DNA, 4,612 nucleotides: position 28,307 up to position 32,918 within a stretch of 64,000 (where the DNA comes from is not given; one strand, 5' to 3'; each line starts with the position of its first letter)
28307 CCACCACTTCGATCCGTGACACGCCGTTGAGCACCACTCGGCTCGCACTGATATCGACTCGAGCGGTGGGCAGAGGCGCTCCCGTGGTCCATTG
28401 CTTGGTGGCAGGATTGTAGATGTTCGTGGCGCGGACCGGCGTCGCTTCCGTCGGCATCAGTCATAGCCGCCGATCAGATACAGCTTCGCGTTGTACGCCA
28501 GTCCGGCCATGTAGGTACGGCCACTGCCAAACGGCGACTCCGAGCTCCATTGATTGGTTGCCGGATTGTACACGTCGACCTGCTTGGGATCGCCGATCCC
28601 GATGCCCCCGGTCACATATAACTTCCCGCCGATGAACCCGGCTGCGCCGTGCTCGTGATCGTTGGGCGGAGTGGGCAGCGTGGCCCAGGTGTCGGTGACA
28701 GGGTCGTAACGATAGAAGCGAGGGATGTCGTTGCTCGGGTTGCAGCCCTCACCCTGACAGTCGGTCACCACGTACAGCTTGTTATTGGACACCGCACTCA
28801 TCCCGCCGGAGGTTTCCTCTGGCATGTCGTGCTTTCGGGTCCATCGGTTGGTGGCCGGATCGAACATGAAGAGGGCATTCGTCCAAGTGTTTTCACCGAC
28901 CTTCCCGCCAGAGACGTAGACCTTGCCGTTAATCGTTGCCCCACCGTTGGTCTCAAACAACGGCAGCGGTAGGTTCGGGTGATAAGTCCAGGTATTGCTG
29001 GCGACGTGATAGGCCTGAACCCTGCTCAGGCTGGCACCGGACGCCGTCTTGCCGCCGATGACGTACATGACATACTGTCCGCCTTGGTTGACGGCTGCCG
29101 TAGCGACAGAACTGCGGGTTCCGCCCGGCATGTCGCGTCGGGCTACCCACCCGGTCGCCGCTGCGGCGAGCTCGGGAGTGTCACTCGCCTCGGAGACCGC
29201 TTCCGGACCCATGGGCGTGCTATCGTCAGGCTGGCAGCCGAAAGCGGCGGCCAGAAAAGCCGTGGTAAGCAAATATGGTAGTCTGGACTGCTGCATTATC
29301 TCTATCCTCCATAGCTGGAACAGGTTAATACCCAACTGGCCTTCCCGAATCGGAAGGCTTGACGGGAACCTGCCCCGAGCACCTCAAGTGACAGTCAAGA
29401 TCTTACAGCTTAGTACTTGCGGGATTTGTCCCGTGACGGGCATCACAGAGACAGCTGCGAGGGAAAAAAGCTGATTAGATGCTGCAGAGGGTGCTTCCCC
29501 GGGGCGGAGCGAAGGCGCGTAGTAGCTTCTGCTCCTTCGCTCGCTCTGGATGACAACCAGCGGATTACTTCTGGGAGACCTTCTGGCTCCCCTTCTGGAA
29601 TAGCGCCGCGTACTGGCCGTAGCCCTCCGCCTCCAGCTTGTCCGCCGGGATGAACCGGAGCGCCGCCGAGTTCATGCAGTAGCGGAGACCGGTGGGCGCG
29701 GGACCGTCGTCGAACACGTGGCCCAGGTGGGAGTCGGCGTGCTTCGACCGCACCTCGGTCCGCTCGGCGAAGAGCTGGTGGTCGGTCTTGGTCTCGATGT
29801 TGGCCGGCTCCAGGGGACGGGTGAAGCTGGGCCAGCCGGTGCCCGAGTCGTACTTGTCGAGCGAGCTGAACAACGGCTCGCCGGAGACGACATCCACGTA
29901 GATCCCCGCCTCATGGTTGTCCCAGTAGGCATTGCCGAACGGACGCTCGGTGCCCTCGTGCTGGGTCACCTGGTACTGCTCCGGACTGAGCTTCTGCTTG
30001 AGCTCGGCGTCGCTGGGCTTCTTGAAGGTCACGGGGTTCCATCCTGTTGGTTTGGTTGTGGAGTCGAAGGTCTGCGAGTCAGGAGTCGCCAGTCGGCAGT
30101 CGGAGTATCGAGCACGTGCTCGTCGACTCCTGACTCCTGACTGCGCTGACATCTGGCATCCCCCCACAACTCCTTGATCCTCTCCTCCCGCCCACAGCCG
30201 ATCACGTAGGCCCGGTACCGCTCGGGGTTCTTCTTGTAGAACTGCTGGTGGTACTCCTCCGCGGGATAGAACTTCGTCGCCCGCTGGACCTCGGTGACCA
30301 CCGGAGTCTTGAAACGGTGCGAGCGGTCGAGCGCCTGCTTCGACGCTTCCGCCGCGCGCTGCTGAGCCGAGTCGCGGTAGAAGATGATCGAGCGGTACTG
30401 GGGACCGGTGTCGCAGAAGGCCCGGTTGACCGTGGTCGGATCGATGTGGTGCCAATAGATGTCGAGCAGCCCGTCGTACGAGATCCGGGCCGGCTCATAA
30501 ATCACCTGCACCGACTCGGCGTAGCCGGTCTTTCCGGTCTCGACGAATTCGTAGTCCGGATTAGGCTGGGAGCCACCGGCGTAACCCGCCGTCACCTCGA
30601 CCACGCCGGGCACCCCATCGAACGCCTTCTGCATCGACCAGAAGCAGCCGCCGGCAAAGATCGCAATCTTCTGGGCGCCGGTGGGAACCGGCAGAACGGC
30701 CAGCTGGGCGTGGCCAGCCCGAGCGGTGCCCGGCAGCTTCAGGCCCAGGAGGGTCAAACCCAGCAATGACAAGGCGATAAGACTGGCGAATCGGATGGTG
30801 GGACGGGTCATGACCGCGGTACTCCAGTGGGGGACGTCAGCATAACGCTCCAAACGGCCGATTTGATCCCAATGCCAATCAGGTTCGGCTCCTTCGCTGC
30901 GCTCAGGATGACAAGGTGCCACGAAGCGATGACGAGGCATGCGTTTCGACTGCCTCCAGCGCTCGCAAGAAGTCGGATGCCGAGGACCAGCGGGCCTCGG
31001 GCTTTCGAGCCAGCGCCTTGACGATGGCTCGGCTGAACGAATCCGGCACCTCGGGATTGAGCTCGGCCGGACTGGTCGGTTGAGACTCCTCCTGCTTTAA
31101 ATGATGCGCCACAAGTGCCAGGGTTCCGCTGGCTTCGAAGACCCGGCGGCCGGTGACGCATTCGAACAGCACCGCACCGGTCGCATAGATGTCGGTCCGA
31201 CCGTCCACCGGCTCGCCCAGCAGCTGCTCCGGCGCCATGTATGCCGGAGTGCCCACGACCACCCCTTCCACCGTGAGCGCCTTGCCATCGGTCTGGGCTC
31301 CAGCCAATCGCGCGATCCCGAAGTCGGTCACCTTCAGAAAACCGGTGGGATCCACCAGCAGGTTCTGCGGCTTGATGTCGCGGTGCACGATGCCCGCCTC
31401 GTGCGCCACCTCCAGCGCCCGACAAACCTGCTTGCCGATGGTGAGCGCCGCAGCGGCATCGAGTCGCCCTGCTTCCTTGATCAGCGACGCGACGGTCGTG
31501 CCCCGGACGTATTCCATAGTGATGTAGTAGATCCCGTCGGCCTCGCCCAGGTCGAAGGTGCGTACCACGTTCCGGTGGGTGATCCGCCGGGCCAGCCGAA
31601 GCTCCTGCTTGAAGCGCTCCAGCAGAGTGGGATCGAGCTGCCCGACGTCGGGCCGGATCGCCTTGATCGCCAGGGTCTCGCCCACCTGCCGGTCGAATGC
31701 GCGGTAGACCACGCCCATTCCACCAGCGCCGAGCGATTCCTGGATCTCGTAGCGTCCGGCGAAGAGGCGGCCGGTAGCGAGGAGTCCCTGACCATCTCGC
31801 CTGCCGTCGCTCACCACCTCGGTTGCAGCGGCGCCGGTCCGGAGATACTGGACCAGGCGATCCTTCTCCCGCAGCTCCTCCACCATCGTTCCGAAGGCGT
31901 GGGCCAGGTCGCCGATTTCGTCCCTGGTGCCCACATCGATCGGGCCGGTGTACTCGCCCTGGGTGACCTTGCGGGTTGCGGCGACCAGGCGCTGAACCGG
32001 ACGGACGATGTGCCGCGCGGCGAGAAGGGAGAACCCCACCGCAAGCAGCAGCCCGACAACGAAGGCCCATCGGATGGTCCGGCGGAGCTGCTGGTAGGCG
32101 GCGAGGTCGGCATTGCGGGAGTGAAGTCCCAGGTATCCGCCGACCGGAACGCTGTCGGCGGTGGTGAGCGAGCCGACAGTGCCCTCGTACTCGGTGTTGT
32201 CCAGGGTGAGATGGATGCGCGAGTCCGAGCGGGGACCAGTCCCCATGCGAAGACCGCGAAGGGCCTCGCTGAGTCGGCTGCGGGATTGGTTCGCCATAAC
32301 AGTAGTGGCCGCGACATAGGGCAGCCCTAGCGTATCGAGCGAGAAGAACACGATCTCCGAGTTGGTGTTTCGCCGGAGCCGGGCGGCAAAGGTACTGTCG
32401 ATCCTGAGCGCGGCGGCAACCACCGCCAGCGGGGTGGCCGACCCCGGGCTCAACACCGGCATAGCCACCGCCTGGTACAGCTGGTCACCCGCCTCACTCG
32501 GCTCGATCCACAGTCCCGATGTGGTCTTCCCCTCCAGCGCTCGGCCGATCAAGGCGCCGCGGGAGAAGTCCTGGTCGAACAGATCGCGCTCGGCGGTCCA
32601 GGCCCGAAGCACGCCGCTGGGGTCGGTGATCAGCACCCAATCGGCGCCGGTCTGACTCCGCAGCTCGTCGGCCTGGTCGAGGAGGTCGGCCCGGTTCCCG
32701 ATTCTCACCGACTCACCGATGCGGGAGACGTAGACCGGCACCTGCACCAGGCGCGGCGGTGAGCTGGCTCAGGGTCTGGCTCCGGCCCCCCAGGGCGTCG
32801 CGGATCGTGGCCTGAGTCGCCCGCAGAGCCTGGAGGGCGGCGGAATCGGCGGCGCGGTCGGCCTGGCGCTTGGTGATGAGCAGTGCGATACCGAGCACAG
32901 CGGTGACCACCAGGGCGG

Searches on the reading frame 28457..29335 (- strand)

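Call 84: search_protein_families(library=pfam, proteins=[window:28457-29335:-], max_evalue=0.0001)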
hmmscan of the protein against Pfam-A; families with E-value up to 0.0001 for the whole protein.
window:28457-29335:- (292 aa): 9 families
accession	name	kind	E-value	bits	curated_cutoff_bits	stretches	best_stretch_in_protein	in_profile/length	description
PF01344.31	Kelch_1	-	8.5e-28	96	20.1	3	132-171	7-45/46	Kelch motif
PF24681.1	Kelch_KLHDC2_KLHL20_DRC7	-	3.9e-23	82.3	50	2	80-244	55-221/221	KLHDC2/KLHL20/DRC7 Kelch-repeats domain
PF25210.1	Kelch_FKB95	-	6.5e-22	78.9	70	2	90-200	45-157/268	FKB95, Kelch-repeats domain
PF13964.12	Kelch_6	-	1.1e-20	73.3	25.3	1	133-172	8-47/50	Kelch motif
PF07646.21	Kelch_2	-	4.3e-18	64.7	21.3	0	230-266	5-44/48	Kelch motif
PF24981.1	Beta-prop_ATRN-LZTR1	-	4e-17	62.8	50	1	79-189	98-216/289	Attractin/LZTR1 beta-propeller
PF13415.12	Kelch_3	-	3.2e-16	59.5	22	0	236-272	1-39/48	Galactose oxidase, central domain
PF13418.12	Kelch_4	-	1.2e-15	57.6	21.6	0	136-172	12-48/49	Galactose oxidase, central domain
PF24996.1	NANM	-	4.2e-15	55.9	45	1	119-245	1-125/350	N-acetylneuraminate epimerase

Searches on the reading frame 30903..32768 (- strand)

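Call 82: search_protein_families(library=pfam, proteins=[window:30903-32768:-], max_evalue=0.0001)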
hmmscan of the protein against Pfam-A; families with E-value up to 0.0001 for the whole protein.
window:30903-32768:- (621 aa): 5 families
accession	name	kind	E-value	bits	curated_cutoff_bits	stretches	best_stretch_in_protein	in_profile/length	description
PF00069.31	Pkinase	-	8.1e-51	173.4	31.7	1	340-596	1-254/263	Protein kinase domain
PF07714.23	PK_Tyr_Ser-Thr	-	1.1e-27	97.4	23.1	1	341-593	2-248/258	Protein tyrosine and serine/threonine kinase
PF00672.30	HAMP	-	3.3e-16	59.8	25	1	250-301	2-53/53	HAMP domain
PF03109.22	ABC1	-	2.2e-07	30.7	22.9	0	415-488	144-216/244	ABC1 atypical kinase-like domain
PF01636.29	APH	-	1.5e-05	25.3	23.2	0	456-488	166-199/239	Phosphotransferase enzyme family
